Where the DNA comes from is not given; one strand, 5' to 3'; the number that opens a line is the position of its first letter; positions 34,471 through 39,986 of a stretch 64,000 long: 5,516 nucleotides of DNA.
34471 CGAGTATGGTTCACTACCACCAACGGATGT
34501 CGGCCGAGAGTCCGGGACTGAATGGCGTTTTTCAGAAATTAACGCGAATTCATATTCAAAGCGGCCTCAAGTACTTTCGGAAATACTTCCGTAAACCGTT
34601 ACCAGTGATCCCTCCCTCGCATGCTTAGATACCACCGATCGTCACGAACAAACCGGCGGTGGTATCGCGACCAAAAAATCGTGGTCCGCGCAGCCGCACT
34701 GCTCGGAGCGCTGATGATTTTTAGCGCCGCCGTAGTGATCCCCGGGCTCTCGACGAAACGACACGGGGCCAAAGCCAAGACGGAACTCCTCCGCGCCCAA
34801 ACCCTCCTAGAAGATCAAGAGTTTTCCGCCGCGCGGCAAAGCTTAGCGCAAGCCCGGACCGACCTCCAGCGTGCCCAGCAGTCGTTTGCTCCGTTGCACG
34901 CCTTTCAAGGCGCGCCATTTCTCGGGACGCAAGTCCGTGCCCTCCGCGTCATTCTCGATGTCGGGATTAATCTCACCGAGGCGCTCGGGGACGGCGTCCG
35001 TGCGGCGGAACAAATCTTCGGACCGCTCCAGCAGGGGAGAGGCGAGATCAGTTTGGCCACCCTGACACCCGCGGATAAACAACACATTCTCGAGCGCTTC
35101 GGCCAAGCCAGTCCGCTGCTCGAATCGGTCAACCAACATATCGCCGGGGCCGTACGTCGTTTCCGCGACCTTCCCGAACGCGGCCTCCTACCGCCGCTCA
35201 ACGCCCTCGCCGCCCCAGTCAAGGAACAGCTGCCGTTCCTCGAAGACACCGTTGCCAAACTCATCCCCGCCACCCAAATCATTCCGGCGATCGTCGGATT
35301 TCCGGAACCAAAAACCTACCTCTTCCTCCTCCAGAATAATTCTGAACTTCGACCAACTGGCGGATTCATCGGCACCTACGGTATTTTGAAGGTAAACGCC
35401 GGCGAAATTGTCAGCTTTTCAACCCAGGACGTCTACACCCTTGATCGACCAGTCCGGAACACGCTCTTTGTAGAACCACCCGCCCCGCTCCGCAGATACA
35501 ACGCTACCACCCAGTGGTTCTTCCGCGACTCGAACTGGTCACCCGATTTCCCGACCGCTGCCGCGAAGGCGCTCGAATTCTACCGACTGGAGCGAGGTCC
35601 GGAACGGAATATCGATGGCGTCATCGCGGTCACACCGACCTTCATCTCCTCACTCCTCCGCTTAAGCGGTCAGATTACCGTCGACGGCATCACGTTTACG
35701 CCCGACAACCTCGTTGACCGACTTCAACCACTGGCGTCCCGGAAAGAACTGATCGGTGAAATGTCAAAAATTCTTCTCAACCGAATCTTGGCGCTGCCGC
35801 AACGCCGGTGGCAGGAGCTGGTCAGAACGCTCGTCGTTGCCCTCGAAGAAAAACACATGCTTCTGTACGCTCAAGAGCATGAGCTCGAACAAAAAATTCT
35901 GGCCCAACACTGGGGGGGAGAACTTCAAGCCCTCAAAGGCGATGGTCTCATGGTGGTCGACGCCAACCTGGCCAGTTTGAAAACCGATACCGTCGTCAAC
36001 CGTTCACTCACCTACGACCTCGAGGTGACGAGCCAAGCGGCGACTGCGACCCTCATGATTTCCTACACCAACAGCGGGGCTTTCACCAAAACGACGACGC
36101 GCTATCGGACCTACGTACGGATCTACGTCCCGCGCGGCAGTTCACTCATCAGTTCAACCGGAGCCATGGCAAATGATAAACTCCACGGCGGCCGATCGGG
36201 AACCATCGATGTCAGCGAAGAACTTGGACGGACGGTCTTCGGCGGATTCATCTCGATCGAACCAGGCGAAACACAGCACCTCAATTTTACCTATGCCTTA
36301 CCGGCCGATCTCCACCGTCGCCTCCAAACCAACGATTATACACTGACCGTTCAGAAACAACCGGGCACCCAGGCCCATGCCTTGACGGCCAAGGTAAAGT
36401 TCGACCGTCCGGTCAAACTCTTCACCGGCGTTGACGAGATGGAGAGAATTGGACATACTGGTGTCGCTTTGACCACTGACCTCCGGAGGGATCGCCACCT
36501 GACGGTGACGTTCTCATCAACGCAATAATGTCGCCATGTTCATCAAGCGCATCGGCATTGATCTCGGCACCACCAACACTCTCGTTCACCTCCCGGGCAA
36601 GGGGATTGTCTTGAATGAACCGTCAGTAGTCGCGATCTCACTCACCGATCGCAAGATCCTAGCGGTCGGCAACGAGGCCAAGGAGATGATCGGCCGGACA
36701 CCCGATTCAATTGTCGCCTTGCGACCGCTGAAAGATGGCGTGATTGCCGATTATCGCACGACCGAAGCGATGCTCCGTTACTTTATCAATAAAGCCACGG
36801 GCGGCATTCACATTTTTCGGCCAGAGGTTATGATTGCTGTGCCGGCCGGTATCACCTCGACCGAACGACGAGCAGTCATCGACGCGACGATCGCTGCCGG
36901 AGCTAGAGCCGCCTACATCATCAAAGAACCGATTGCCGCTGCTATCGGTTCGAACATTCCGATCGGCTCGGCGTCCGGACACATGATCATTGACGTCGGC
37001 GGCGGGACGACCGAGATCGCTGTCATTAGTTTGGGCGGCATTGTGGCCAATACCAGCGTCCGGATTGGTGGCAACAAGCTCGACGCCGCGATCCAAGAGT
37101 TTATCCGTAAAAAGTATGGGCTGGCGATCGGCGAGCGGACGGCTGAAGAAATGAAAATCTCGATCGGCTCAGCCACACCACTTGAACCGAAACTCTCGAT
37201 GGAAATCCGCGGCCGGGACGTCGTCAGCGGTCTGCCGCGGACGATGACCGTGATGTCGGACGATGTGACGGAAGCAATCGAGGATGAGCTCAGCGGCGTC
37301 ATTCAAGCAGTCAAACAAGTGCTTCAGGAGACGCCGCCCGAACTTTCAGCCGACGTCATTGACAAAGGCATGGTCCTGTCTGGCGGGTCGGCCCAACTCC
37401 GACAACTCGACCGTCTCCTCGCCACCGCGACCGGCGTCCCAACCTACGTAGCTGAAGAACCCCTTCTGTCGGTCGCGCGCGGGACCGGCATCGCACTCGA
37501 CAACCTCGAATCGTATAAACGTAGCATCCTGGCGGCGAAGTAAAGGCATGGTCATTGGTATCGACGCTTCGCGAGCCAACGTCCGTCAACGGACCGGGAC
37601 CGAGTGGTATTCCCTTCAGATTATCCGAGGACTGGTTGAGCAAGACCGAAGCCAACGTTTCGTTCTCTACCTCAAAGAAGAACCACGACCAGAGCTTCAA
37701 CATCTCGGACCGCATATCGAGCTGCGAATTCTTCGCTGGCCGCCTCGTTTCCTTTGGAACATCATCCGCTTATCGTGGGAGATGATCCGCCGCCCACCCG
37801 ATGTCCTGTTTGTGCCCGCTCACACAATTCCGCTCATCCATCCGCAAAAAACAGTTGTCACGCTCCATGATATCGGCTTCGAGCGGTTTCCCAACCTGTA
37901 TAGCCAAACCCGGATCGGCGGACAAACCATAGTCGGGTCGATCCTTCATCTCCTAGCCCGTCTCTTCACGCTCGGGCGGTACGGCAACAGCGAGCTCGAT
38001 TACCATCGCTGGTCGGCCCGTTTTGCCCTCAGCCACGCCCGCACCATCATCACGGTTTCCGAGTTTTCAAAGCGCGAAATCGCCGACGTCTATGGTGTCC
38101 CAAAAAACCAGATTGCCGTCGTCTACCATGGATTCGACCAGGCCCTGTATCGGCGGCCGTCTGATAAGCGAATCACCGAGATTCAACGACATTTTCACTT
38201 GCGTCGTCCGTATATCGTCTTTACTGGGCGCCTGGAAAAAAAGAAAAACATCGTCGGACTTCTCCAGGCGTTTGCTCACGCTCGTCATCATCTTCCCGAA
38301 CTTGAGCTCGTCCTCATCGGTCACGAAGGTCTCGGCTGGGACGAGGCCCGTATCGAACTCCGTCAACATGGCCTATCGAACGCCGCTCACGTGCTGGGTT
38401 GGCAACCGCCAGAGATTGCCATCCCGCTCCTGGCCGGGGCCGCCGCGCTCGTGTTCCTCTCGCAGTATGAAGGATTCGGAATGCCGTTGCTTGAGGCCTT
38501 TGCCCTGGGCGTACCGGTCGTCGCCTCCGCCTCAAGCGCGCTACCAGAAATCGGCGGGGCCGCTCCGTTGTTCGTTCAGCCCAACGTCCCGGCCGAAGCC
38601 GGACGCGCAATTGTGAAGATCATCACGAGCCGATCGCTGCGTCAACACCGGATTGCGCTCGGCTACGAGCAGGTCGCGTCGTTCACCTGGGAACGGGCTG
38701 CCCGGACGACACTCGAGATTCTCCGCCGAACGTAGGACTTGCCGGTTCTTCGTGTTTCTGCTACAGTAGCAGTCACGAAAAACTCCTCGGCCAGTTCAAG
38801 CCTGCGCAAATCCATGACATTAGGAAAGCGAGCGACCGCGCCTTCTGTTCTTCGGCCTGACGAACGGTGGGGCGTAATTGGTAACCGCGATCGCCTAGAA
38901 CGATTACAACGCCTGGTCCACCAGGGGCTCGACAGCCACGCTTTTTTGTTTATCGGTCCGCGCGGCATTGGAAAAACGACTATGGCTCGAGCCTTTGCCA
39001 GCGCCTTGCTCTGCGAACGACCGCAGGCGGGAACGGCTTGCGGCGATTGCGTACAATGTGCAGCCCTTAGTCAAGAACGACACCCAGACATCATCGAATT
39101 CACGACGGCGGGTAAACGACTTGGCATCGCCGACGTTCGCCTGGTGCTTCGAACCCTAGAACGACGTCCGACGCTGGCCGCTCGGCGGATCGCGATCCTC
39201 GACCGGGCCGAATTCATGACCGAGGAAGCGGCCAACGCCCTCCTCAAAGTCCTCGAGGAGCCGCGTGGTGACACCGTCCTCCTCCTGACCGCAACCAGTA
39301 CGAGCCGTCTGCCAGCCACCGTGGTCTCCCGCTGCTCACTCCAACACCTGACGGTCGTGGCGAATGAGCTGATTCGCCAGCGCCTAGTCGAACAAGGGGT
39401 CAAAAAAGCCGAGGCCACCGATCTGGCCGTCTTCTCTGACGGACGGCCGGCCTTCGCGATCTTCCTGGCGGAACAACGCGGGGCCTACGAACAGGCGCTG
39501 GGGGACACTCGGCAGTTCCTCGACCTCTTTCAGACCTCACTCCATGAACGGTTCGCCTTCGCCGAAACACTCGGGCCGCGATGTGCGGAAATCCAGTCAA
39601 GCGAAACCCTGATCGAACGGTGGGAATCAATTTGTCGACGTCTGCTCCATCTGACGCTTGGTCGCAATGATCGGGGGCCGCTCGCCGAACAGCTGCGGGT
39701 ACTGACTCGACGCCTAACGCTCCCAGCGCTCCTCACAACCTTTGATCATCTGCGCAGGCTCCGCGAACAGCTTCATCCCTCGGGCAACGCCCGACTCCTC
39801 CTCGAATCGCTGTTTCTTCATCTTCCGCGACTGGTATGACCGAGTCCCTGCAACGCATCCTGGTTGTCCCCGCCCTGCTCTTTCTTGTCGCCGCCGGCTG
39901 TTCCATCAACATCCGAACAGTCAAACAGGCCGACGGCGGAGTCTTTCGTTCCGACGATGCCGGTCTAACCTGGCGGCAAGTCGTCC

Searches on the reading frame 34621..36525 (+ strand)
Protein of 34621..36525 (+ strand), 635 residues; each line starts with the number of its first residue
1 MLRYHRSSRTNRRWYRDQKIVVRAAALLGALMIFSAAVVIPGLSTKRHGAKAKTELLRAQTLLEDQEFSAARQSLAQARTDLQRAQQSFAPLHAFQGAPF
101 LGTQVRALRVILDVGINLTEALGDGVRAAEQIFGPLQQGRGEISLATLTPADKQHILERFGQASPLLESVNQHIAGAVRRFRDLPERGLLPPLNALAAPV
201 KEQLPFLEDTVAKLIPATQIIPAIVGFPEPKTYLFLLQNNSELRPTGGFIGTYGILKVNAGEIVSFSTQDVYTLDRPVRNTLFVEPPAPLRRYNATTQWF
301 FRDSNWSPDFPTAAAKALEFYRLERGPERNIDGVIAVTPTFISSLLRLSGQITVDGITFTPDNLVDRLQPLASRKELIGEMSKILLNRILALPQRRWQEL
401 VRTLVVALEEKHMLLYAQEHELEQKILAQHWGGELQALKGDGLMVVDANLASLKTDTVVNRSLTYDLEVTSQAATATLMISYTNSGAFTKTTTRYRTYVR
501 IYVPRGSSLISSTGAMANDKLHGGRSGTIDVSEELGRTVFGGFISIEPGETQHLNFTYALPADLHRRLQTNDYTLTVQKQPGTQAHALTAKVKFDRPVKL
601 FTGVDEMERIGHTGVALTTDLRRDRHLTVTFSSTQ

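Call 48: search_protein_families(library=pfam, proteins=[window:34621-36525:+], max_evalue=0.00001)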
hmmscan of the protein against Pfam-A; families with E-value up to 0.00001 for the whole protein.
window:34621-36525:+ (635 aa): 1 family
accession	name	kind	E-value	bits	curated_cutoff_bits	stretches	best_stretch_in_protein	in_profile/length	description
PF13196.11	DUF4012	-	4.2e-34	118.6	28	1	229-368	2-139/144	Protein of unknown function (DUF4012)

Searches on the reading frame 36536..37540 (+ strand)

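Call 48: search_protein_families(library=pfam, proteins=[window:36536-37540:+], max_evalue=0.00001)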
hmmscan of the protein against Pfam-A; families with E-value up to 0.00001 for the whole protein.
window:36536-37540:+ (335 aa): 4 families
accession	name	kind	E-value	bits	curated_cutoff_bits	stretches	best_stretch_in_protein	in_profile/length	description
PF06723.19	MreB_Mbl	-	1e-133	445.7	27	1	4-328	2-326/327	MreB/Mbl protein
PF00012.26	HSP70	-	1.4e-13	50.4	20.6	1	97-319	135-370/599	Hsp70 protein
PF14450.12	FtsA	-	7.2e-11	43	31.8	1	151-308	2-112/127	Cell division protein FtsA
PF00022.25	Actin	-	8.5e-08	31.6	27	0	57-193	57-190/410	Actin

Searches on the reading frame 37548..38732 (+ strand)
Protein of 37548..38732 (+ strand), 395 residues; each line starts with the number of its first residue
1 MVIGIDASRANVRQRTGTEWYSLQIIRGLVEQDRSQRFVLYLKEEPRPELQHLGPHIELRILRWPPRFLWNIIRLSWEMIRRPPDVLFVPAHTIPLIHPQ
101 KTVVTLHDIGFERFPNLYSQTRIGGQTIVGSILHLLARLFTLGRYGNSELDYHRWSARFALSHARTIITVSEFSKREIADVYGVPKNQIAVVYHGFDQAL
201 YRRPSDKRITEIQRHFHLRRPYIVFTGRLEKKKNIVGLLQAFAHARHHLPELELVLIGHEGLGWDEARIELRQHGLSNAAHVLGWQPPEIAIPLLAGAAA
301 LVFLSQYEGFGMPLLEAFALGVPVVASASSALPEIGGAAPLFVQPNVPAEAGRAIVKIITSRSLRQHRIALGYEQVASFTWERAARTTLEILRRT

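Call 48: search_protein_families(library=pfam, proteins=[window:37548-38732:+], max_evalue=0.00001)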
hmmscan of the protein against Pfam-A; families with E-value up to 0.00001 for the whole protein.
window:37548-38732:+ (395 aa): 5 families
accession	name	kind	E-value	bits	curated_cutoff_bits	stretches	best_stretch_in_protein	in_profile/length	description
PF00534.26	Glycos_transf_1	-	1.7e-27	96.5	26.4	1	218-370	13-167/172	Glycosyl transferases group 1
PF13692.12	Glyco_trans_1_4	-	7.9e-23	81.7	27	1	220-360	1-141/142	Glycosyl transferases group 1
PF13439.12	Glyco_transf_4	-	1.4e-12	48.4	28.5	1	17-197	3-167/170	Glycosyltransferase Family 4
PF13579.12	Glyco_trans_4_4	-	3.2e-09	37.8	29.7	1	16-193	1-156/158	Glycosyl transferase 4-like domain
PF20706.3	GT4-conflict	-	3.3e-09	36.7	26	1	187-359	172-337/385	Family 4 Glycosyltransferase in conflict systems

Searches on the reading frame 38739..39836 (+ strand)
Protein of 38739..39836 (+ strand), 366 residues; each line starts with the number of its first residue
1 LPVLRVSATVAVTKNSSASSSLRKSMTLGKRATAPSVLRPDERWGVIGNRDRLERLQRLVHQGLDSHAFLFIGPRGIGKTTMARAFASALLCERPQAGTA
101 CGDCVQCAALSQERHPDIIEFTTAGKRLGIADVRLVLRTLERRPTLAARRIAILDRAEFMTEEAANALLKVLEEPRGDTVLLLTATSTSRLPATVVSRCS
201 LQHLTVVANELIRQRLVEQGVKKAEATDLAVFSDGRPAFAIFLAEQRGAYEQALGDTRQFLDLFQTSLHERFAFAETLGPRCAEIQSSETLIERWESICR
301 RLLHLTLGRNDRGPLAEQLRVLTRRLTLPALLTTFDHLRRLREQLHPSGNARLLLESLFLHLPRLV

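Call 75: search_protein_families(library=pfam, proteins=[window:38739-39836:+], max_evalue=0.00001)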
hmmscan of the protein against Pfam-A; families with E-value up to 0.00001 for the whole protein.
window:38739-39836:+ (366 aa): 2 families
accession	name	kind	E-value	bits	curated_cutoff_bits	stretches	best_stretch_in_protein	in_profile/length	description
PF13177.12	DNA_pol3_delta2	-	9.9e-42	143.1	27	1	50-205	3-158/161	DNA polymerase III, delta subunit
PF00004.35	AAA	-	2.5e-07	31.7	21.2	1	70-200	2-124/131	ATPase family associated with various cellular activities (AAA)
